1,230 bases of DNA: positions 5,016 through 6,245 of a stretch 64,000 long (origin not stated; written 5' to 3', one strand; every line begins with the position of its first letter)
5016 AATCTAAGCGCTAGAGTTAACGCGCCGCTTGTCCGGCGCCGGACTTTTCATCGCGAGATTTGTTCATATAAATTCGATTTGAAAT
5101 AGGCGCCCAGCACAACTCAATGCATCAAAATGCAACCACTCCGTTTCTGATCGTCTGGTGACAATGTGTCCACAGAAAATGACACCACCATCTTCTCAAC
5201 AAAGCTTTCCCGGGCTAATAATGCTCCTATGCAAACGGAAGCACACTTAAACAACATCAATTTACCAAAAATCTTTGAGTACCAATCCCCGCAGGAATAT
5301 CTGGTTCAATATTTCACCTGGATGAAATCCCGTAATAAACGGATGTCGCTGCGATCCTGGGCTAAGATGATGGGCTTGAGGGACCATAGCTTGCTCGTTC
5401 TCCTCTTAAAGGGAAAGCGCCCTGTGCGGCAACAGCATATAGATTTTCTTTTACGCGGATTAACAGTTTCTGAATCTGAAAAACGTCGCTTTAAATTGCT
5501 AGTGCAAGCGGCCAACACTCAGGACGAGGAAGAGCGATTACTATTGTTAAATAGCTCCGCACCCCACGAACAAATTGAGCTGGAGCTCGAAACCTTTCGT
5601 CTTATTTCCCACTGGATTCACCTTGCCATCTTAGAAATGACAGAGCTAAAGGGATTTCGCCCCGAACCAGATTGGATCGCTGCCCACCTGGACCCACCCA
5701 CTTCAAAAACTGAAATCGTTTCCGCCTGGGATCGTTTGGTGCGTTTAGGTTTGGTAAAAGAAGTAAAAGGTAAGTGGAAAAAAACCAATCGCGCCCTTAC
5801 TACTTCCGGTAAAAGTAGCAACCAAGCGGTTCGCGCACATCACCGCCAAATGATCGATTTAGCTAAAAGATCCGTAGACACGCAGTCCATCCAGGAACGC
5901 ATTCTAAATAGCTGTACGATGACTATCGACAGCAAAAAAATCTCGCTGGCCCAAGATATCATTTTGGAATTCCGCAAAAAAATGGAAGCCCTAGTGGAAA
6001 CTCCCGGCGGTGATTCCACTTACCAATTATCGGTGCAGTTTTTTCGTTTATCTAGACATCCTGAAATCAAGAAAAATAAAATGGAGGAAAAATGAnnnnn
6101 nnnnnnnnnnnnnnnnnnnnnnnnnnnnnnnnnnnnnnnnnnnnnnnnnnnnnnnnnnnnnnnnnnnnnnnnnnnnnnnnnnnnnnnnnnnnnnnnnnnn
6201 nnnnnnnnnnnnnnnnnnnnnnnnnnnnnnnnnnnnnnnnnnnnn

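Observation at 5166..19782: Two copies of a conserved two-gene module: TIGR02147-like protein followed by a secreted GNGG...HExLW protein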

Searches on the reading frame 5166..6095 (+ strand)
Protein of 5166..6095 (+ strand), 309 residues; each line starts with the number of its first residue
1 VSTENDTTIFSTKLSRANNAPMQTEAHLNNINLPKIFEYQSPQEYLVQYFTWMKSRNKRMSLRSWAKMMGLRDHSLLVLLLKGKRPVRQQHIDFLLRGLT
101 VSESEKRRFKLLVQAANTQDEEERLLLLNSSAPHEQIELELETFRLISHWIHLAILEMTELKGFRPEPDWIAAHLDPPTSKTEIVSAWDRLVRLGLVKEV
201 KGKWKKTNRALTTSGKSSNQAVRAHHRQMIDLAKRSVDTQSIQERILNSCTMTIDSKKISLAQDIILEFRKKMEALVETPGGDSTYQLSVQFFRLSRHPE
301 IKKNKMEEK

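Call 7: search_protein_families(library=ncbifam, proteins=[window:5166-6095:+], max_evalue=1)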
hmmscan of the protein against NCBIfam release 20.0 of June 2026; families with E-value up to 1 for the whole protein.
window:5166-6095:+ (309 aa): 2 families
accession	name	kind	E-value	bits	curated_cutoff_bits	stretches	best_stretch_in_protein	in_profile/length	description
TIGR02147.1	Fsuc_second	paralog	2.6e-48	164.8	50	1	35-297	3-271/272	TIGR02147 family protein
NF003986.0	PRK05471.1-5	equivalog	0.0019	17.4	252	1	63-131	164-233/261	CDP-diacylglycerol diphosphatase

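Call 8: search_protein_families(library=pfam, proteins=[window:5166-6095:+], max_evalue=1)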
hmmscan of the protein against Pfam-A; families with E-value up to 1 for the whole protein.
window:5166-6095:+ (309 aa): 4 families
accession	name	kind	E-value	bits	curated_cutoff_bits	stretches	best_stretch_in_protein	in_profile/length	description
PF14394.12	DUF4423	-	2.3e-36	125.5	30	1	135-295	6-165/165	Domain of unknown function (DUF4423)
PF02611.20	CDH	-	0.0037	17.3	25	1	62-137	132-208/224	CDP-diacylglycerol pyrophosphatase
PF10007.15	DUF2250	-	0.094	13.3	24.4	1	180-226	35-77/93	Uncharacterized protein conserved in archaea (DUF2250)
PF22166.2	ArnR1-like_WHD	-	0.12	13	26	1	155-216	17-77/90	ArnR1-like, winged-helix domain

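Call 57: find_related_loci(query=A6, collection=genome_contigs, flank=4000)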
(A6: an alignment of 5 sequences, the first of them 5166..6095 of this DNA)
Query A6 (309 aa) in genome_contigs; peptide patterns used: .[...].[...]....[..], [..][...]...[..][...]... (x = any residue, [..] = any of these).
177 stretches matched a pattern; 121 encode a relative of the query (tblastn E <= 1e-3); the best 80 are kept; 80 distinct loci.
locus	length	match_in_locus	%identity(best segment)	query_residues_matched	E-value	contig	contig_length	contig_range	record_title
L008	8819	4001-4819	45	34-302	7e-66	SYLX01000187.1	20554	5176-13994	MAG: Bdellovibrionales bacterium isolate F1-80-MAGs081 F1-80__c488383, whole genome shotgun sequence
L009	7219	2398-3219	39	34-303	4e-61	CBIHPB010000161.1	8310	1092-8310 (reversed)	MAG TPA_asm: uncultured Bdellovibrio sp. isolate SRR18156191_binner12_Refined_11 genome assembly, contig: ERZ27336852.17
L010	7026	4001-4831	37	24-296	2e-54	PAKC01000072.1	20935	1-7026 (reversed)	MAG: Halobacteriovoraceae bacterium isolate SAT79 90731, whole genome shotgun sequence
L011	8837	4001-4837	37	32-308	7e-50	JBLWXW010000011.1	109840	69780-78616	MAG: Bacteriovoracaceae bacterium isolate EA23-03 A23maxbin.009RE.5K@11, whole genome shotgun sequence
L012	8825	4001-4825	38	22-296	2e-49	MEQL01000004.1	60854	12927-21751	MAG: Bdellovibrionales bacterium RIFOXYD12_FULL_39_22 rifoxyd3_full_scaffold_119, whole genome shotgun sequence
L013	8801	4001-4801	35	36-293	6e-47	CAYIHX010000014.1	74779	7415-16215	MAG TPA_asm: uncultured Bacteriovoracaceae bacterium isolate ERP119705_co22_393 genome assembly, contig: NODE_178_length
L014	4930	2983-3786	37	33-297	4e-46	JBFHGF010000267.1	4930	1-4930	MAG: Bacteriovoracaceae bacterium isolate Mix_sand07.2021.05.G.146 k141_817017_length_4930_cov_12.0000, whole genome sho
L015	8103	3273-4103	35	34-306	3e-45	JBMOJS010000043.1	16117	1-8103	MAG: Pseudobdellovibrionaceae bacterium isolate Deming_bin.585 contig9852, whole genome shotgun sequence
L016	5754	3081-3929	30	23-298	1e-40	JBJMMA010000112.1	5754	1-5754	MAG: Bdellovibrionia bacterium isolate H1_18_all_fractions_metab_8_52_9 k255_3609609, whole genome shotgun sequence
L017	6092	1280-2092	33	35-298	3e-40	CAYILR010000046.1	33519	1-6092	MAG TPA_asm: uncultured Bacteriovoracaceae bacterium isolate ERP119705_co22_306 genome assembly, contig: NODE_1030_lengt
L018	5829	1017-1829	32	36-298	9e-40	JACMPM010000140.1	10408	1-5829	MAG: Bacteriovorax sp. isolate LF-bin-345 FL-bin-345-contig-k141_2632259, whole genome shotgun sequence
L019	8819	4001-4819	33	35-300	3e-39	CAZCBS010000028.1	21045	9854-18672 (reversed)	MAG TPA_asm: uncultured Bacteriovoracaceae bacterium isolate binchicken_co185_82 genome assembly, contig: NODE_3345_leng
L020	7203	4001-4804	37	36-299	1e-43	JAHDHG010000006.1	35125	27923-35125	MAG: Bacteriovoracaceae bacterium isolate MAG-64 RZ_3389, whole genome shotgun sequence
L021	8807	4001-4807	32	34-296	1e-38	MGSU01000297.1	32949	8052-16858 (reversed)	MAG: Deltaproteobacteria bacterium RIFOXYA12_FULL_61_11 rifixya3_full_scaffold_729, whole genome shotgun sequence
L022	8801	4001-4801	34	36-297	1e-35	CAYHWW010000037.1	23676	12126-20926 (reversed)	MAG TPA_asm: uncultured Oligoflexia bacterium isolate ERP119705_co16_423 genome assembly, contig: NODE_1684_length_23676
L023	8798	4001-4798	31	36-295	4e-35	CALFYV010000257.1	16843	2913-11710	MAG TPA_asm: uncultured Bacteriovoracaceae bacterium isolate SRR7515931_bin.52_CONCOCT_v1.1_MAG genome assembly, contig:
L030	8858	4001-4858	28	24-297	1e-31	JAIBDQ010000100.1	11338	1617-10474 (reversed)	MAG: Halobacteriovorax sp. isolate bin.43 k141_126154_length_11338_cov_15.0497, whole genome shotgun sequence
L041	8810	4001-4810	28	33-296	1e-29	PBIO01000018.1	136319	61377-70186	MAG: Halobacteriovorax sp. isolate SP2999 MHASMcontig_3096961, whole genome shotgun sequence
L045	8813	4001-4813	29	33-297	2e-28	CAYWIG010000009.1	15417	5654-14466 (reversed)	MAG TPA_asm: uncultured Myxococcales bacterium isolate SRP077602_co8_292 genome assembly, contig: NODE_5552_length_15417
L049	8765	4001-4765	30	55-309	6e-27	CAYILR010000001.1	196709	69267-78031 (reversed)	MAG TPA_asm: uncultured Bacteriovoracaceae bacterium isolate ERP119705_co22_306 genome assembly, contig: NODE_12_length_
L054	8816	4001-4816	27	33-295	7e-26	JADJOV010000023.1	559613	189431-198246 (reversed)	MAG: Bdellovibrionales bacterium isolate Fred_18-Q3-R57-64_BATAC.187 tig01546756-10-5588980, whole genome shotgun sequen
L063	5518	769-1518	28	54-300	4e-25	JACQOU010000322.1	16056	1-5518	MAG: Deltaproteobacteria bacterium isolate NC_groundwater_1289_Ag_S-0.2um_48_23 S_p2_S4_coassembly_k141_2975999, whole g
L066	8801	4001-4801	29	44-300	3e-24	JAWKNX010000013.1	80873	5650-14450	MAG: Bdellovibrionales bacterium isolate ABC2.29 ABC2.29.fa-13, whole genome shotgun sequence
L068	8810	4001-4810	28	36-302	9e-24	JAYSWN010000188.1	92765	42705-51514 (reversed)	MAG: Pseudomonadota bacterium isolate GFS_12952 GFS_12952_187, whole genome shotgun sequence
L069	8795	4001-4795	28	36-296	2e-23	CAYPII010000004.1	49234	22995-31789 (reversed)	MAG TPA_asm: uncultured Myxococcales bacterium isolate SRP141376_co4_47 genome assembly, contig: NODE_1263_length_49234_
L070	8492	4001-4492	34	135-296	4e-23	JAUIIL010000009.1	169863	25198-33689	MAG: Bacteriovoracia bacterium isolate Co_bin.260 NODE_956_length_169863_cov_2.396722, whole genome shotgun sequence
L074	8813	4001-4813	25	36-304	1e-22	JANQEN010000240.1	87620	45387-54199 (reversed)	MAG: Chitinivibrionales bacterium isolate PL23a_bin.29 k99_1425160, whole genome shotgun sequence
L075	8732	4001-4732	30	56-297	1e-22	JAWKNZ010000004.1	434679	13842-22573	MAG: Bdellovibrionota bacterium isolate ABC2.93 ABC2.93.fa-4, whole genome shotgun sequence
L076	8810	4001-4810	25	34-296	1e-22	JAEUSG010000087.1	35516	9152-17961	MAG: Fibrobacteres bacterium isolate new MAG-297 k141_2155817, whole genome shotgun sequence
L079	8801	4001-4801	26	36-293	1e-21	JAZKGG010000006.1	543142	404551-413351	MAG: Bdellovibrionota bacterium isolate DC_RB_04_SPN110320-bin035_1 DCRB04SPN_B035_1_000000000006, whole genome shotgun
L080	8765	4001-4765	27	41-296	2e-21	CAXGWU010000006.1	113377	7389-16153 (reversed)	MAG TPA_asm: uncultured Oligoflexia bacterium isolate ERR594339_concoct_131 genome assembly, contig: ERZ6778701.164, who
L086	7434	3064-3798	28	56-295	3e-20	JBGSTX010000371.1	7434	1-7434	MAG: Oligoflexus sp. isolate JTS-AC419 k141_3088849, whole genome shotgun sequence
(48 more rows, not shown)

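Call 65: search_solved_structures(query=A4, max_evalue=10, show_alignments=2)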
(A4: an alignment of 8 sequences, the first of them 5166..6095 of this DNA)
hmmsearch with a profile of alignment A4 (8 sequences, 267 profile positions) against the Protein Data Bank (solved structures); distinct sequences matched with E-value up to 10: 33.
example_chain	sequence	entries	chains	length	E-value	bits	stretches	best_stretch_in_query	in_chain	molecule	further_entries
2icp_A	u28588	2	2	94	0.00042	23.1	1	25-98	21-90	antitoxin higa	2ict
3tgn_A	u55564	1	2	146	0.0077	19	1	130-196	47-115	Adc operon repressor AdcR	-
3kz3_A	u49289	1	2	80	0.025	17.3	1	17-70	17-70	Repressor protein CI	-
2lvs_A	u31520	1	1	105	0.034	16.9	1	138-179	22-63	Putative uncharacterized protein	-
5uk3_A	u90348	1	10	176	0.036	16.8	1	6-69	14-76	Uncharacterized protein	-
8tac_A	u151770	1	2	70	0.049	16.3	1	22-67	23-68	DBP48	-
1lli_A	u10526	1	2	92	0.061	16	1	16-70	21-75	PROTEIN (LAMBDA REPRESSOR)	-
5fej_A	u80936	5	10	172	0.063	16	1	150-240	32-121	CopM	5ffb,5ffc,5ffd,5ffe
5ffa_A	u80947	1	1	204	0.09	15.5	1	150-240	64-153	CopM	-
5ycl_A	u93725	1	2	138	0.12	15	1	39-68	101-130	Antitoxin HigA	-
5ifg_B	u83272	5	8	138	0.12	15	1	39-68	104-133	Antitoxin HigA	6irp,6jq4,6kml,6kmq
3f51_A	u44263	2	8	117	0.15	14.8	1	23-70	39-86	Clp gene regulator (ClgR)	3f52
1lmb_3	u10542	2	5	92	0.15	14.8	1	16-70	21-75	PROTEIN (LAMBDA REPRESSOR) | LAMBDA REPRESSOR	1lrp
1rio_A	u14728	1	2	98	0.15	14.7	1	16-70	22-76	Repressor protein CI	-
5jlu_A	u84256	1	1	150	0.18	14.5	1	128-211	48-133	Adhesin competence repressor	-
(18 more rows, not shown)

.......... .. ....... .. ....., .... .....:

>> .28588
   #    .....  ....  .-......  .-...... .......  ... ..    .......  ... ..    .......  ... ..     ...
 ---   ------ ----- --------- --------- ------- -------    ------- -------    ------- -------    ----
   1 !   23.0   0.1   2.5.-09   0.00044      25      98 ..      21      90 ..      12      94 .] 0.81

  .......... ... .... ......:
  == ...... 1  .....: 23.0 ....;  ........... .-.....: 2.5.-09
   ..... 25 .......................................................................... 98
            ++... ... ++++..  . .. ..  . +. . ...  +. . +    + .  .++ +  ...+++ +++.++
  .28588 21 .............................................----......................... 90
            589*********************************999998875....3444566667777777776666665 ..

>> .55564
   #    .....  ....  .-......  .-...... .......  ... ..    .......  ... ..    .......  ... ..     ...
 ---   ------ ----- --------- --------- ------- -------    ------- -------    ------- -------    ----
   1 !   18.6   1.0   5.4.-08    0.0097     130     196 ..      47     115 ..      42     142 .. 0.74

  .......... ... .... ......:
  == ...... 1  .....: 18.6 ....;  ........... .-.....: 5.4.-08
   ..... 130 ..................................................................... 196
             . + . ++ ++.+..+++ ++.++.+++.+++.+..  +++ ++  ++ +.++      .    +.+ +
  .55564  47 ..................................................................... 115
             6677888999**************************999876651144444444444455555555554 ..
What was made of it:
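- On TIGR02147 / DUF4423: A profile of 8 members matches the HigA/lambda cI HTH (E 4e-4) and the winged helix of AdcR (E 8e-3) in the PDB (call 65).
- Closest known: TIGR02147. Different: This work adds the domain reading (Xre HTH plus winged helix, call 65) and the recurrent exported partner gene.
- A profile matches the HigA/lambda cI HTH at positions 17-70 (E 4e-4) and the MarR-type winged helix of AdcR at positions 130-196 (E 8e-3) (call 65). The best PDB sequence hit of A is the antitoxin HigA (call 65).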

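Call 68: search_protein_families(library=padloc, proteins=[window:5166-6095:+], max_evalue=0.1)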
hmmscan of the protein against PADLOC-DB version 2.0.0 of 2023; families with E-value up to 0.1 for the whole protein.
window:5166-6095:+ (309 aa): 0 families

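Call 78: list_cluster_members(proteins=[P0001, P0011, window:5229-6095:+, window:18166-18921:+, window:8248-9795:+])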
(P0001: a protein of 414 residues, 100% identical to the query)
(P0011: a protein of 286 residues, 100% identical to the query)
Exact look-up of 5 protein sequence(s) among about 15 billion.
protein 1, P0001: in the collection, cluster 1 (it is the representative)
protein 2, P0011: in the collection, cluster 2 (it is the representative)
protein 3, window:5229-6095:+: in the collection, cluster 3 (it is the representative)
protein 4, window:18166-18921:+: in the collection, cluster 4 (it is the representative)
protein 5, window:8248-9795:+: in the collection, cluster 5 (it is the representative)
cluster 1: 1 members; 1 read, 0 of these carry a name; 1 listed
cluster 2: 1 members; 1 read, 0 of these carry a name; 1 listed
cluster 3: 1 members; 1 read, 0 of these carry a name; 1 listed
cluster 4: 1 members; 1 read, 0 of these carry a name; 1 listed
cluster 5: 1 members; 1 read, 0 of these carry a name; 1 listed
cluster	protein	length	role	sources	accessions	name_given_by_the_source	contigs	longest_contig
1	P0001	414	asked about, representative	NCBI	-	-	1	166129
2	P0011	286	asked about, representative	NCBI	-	-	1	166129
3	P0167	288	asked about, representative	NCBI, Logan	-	-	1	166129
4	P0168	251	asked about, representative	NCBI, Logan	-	-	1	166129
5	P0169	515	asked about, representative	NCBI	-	-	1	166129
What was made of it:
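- Checked: That form is the one on record (call 78).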

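Call 85: search_protein_families(library=pfam, proteins=[L008:4819-5592:+, L011:4821-5600:+, L075:4741-6306:+, L079:4836-5897:+, L086:3816-5495:+, L066:4810-5991:+, L070:4518-6182:+, L080:4705-6771:+, L023:4825-6252:+, L049:4765-6000:+], max_evalue=0.1)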
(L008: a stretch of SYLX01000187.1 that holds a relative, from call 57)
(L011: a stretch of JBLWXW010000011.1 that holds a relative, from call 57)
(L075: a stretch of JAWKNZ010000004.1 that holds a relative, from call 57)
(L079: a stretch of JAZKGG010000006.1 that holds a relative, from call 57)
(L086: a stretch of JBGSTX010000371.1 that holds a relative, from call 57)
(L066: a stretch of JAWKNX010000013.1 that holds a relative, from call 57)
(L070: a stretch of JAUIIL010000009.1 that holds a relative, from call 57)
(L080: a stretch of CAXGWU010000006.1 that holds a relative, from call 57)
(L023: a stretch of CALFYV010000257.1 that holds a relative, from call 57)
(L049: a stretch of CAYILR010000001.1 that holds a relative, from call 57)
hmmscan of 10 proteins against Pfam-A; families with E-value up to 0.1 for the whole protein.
L008:4819-5592:+ (257 aa): 0 families

L011:4821-5600:+ (259 aa): 1 family
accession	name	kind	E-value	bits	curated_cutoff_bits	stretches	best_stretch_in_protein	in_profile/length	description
PF06262.17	Zincin_1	-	0.044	14.2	22.4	1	99-148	46-89/97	Zincin-like metallopeptidase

L075:4741-6306:+ (521 aa): 12 families
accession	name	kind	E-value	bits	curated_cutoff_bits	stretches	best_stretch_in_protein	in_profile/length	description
PF24681.1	Kelch_KLHDC2_KLHL20_DRC7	-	1e-49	169.2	50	3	294-426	3-141/221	KLHDC2/KLHL20/DRC7 Kelch-repeats domain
PF24981.1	Beta-prop_ATRN-LZTR1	-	5.7e-36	124.7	50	2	318-511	19-225/289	Attractin/LZTR1 beta-propeller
PF13964.12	Kelch_6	-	9.2e-13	48.1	25.3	1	340-380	4-44/50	Kelch motif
PF01344.31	Kelch_1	-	3.8e-12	45.9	20.1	1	340-380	4-43/46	Kelch motif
PF13418.12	Kelch_4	-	1.3e-11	44.7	21.6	1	339-379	3-44/49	Galactose oxidase, central domain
PF24996.1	NANM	-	1.8e-11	43.9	45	2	388-474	54-145/350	N-acetylneuraminate epimerase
PF13415.12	Kelch_3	-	1.1e-10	41.8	22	1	448-494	3-46/48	Galactose oxidase, central domain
PF13854.13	Kelch_HCF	-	6.5e-10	39.2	113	2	131-356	23-258/345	Host cell factor, Kelch-repeats domain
PF25210.1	Kelch_FKB95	-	5.9e-06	26.5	70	1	316-405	60-149/268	FKB95, Kelch-repeats domain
PF07646.21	Kelch_2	-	1.4e-05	25.2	21.3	1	341-380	5-45/48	Kelch motif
PF17739.6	DUF5576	-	0.029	14.9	25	1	56-105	32-81/134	Family of unknown function (DUF5576)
PF12768.13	Rax2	-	0.064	13.1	28.8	1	318-432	57-165/254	Rax2 C-terminal beta propeller domain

L079:4836-5897:+ (353 aa): 2 families
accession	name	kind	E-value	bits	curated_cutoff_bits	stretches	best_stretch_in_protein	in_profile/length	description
PF19348.4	DUF5926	-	0.015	15.3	27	1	38-134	77-166/264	Family of unknown function (DUF5926)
PF02431.20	Chalcone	-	0.071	13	27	0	224-305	111-190/203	Chalcone-flavanone isomerase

L086:3816-5495:+ (559 aa): 11 families
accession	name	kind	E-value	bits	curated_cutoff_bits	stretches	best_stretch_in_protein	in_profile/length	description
PF24981.1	Beta-prop_ATRN-LZTR1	-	2.3e-54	185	50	3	206-441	36-279/289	Attractin/LZTR1 beta-propeller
PF24681.1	Kelch_KLHDC2_KLHL20_DRC7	-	1.1e-40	139.7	50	2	439-548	13-126/221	KLHDC2/KLHL20/DRC7 Kelch-repeats domain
PF13415.12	Kelch_3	-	1.7e-15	57.1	22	1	219-254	1-34/48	Galactose oxidase, central domain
PF07646.21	Kelch_2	-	5e-15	55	21.3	1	475-517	2-44/48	Kelch motif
PF24996.1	NANM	-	2.4e-14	53.4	45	3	316-389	49-126/350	N-acetylneuraminate epimerase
PF13418.12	Kelch_4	-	2.6e-14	53.3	21.6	1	475-517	2-44/49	Galactose oxidase, central domain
PF01344.31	Kelch_1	-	8.8e-14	51.2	20.1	2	211-251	3-42/46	Kelch motif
PF13964.12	Kelch_6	-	9.6e-11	41.7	25.3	1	475-518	2-44/50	Kelch motif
PF13854.13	Kelch_HCF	-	5.2e-09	36.3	113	2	204-401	61-271/345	Host cell factor, Kelch-repeats domain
PF25210.1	Kelch_FKB95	-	9.9e-08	32.3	70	1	321-517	33-206/268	FKB95, Kelch-repeats domain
PF03943.19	TAP_C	-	0.089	12.8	21.3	0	281-301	19-39/49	TAP C-terminal domain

L066:4810-5991:+ (393 aa): 1 family
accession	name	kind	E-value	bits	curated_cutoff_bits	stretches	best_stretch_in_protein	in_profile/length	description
PF13514.12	AAA_27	-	0.031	14.3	22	1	85-145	95-154/206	AAA domain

L070:4518-6182:+ (554 aa): 5 families
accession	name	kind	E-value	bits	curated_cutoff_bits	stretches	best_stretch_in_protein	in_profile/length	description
PF12796.13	Ank_2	-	6.8e-15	55.9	27.3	4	448-514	15-83/90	Ankyrin repeats (3 copies)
PF13857.12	Ank_5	-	4.2e-07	30.6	27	2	450-486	9-44/56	Ankyrin repeats (many copies)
PF13606.12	Ank_3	-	7.2e-07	29.4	22.3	1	457-485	2-29/30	Ankyrin repeat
PF13637.12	Ank_4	-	4.1e-06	27.4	22.7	1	463-511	3-50/50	Ankyrin repeats (many copies)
PF00023.36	Ank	-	1.1e-05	25.8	21.1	0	458-486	3-30/33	Ankyrin repeat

L080:4705-6771:+ (688 aa): 1 family
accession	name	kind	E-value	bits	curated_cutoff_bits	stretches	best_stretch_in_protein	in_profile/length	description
PF10023.15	Aminopep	-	0.051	13.3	25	1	175-198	138-161/322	Putative aminopeptidase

L023:4825-6252:+ (475 aa): 0 families

L049:4765-6000:+ (411 aa): 1 family
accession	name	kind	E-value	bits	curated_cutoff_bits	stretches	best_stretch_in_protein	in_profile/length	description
PF00413.30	Peptidase_M10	-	0.0017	18.7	24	1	52-206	5-134/159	Matrixin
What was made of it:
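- On ImmA/IrrE (Peptidase_M78, COG2856) or BlaR1 (Peptidase_M56) anti-repressor proteases: There are no Pfam hits (calls 8, 85).
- Closest known: ImmR-ImmA / DdrO-IrrE / Xre-COG2856 pairs and BlaI-BlaR1. Different: Here the zincin-like protein is exported, and no homology to M78 or M56 was detected (calls 8, 85).
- No Pfam peptidase model reaches threshold (calls 8, 85). No match to Peptidase_M78/COG2856 or M56 models (calls 8, 85).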
